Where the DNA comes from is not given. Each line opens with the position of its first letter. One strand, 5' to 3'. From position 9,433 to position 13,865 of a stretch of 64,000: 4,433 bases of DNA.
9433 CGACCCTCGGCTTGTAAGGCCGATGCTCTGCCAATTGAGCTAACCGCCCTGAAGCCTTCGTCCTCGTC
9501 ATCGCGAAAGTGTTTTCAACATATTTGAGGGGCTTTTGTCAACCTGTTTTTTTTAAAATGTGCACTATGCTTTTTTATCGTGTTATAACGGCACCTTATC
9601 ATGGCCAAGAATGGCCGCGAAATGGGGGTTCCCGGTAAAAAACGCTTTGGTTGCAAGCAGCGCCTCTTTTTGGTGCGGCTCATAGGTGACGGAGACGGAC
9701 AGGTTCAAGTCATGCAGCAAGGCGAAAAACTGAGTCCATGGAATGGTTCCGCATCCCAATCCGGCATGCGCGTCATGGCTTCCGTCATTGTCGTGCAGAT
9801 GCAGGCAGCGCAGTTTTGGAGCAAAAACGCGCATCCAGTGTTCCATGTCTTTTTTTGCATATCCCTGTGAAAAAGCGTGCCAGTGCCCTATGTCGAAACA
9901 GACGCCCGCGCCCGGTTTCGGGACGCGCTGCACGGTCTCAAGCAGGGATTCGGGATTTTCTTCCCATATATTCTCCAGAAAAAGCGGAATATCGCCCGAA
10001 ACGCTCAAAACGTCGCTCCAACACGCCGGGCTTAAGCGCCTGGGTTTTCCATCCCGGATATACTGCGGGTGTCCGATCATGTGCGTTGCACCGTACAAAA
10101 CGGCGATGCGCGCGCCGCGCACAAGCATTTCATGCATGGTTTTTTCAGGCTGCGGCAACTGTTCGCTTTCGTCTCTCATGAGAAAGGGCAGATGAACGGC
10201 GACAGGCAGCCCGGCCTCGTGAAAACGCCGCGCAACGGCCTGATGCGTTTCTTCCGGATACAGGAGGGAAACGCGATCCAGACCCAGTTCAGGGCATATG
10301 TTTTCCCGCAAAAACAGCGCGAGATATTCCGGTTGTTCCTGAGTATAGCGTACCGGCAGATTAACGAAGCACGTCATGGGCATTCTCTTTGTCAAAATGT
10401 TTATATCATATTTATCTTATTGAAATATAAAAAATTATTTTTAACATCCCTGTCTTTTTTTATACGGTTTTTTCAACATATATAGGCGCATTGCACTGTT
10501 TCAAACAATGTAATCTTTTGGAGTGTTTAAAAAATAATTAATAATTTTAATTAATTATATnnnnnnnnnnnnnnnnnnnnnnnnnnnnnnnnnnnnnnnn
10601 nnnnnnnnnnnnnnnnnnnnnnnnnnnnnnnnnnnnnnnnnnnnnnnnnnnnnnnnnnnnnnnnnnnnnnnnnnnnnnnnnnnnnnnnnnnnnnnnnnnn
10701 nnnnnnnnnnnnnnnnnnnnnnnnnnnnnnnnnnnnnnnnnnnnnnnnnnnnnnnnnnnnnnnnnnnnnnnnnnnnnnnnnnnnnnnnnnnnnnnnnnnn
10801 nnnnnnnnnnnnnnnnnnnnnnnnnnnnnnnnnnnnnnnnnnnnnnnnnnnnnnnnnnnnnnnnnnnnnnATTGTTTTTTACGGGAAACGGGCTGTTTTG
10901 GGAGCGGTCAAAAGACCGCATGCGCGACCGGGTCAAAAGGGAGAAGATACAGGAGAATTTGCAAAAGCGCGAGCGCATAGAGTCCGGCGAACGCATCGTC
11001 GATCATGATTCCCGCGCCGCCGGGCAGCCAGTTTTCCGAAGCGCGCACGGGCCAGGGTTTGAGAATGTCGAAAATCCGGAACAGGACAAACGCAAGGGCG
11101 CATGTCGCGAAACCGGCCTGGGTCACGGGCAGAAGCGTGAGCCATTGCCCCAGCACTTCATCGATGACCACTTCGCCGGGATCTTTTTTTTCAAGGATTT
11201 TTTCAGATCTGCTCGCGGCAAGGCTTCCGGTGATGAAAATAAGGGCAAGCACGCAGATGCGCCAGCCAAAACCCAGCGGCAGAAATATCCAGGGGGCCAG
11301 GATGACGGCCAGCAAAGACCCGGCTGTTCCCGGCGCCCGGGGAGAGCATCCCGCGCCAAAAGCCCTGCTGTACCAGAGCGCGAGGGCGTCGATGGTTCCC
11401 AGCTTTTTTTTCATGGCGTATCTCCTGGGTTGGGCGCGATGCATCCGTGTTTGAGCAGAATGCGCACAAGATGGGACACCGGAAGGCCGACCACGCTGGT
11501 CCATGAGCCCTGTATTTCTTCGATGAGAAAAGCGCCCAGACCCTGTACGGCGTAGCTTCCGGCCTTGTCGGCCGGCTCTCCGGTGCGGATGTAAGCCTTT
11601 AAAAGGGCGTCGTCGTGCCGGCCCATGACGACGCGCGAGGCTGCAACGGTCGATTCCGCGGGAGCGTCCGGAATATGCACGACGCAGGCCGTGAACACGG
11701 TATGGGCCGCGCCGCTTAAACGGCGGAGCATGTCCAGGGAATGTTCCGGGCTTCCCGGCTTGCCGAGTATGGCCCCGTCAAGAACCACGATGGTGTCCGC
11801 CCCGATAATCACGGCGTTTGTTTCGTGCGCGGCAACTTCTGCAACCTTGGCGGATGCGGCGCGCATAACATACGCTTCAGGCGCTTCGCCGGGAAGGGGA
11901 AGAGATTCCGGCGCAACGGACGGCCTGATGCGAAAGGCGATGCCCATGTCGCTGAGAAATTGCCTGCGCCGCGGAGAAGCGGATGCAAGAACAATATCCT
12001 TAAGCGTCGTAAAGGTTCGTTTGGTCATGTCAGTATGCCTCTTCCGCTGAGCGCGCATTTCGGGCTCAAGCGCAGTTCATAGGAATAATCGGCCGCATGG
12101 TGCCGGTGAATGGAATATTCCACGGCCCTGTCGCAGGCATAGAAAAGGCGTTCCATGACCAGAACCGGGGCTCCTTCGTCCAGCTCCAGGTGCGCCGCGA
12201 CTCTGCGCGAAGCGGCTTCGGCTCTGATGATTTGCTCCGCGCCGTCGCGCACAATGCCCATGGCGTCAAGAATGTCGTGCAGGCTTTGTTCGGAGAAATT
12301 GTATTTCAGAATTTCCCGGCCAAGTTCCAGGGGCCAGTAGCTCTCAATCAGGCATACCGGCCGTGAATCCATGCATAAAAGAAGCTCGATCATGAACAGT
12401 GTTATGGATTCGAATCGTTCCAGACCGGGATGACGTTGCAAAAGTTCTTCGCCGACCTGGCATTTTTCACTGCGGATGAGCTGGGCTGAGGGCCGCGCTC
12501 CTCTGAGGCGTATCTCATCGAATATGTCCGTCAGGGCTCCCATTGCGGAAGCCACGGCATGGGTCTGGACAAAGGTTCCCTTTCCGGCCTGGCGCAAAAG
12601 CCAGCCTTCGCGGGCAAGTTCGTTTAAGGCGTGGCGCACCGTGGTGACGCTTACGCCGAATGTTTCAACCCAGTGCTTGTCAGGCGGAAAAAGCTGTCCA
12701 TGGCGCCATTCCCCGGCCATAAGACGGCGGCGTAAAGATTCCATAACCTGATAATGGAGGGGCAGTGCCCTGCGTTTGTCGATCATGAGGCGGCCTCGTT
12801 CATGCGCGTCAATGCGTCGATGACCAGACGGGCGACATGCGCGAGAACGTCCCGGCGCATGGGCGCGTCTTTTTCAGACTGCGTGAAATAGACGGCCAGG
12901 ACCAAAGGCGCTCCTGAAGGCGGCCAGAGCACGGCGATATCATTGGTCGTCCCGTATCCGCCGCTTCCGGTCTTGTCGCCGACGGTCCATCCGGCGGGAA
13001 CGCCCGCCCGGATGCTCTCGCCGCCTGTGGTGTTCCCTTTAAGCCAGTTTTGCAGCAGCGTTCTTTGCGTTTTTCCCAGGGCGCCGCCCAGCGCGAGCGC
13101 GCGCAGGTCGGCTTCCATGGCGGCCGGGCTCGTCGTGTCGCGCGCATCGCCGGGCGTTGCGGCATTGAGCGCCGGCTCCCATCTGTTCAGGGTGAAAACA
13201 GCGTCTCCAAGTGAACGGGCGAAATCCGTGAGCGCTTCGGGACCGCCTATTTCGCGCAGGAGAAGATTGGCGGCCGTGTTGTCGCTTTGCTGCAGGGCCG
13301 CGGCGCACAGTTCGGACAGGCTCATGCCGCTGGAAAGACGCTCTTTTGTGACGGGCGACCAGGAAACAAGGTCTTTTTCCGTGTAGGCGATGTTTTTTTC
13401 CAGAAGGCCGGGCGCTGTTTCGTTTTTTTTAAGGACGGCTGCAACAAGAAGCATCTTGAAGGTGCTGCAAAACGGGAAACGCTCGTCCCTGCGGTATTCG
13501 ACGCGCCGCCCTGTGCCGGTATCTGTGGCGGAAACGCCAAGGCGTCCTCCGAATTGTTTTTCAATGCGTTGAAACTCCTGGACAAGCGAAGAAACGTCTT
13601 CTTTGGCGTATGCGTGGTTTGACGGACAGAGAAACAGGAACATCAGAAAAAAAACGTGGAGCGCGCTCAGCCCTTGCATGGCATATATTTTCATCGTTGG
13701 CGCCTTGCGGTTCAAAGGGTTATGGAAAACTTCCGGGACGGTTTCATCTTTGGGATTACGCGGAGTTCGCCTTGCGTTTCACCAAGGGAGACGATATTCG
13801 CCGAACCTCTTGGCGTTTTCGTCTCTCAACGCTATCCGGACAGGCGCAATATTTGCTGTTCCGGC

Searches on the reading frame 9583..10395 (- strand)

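Call 71: search_protein_families(library=pfam, proteins=[window:9583-10395:-], max_evalue=0.00001)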
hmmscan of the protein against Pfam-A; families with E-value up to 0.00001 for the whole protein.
window:9583-10395:- (270 aa): 1 family
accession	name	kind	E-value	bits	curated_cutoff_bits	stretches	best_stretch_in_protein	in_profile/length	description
PF01261.30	AP_endonuc_2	-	9.8e-21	75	31.1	1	46-242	25-234/249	Xylose isomerase-like TIM barrel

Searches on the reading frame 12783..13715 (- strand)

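Call 71: search_protein_families(library=pfam, proteins=[window:12783-13715:-], max_evalue=0.00001)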
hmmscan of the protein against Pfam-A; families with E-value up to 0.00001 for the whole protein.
window:12783-13715:- (310 aa): 2 families
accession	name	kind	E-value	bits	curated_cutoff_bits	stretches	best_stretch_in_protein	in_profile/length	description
PF13354.11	Beta-lactamase2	-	1.6e-42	145.7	22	1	60-276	1-213/214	Beta-lactamase enzyme family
PF00144.29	Beta-lactamase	-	2.7e-30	106.1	27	1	48-294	1-327/329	Beta-lactamase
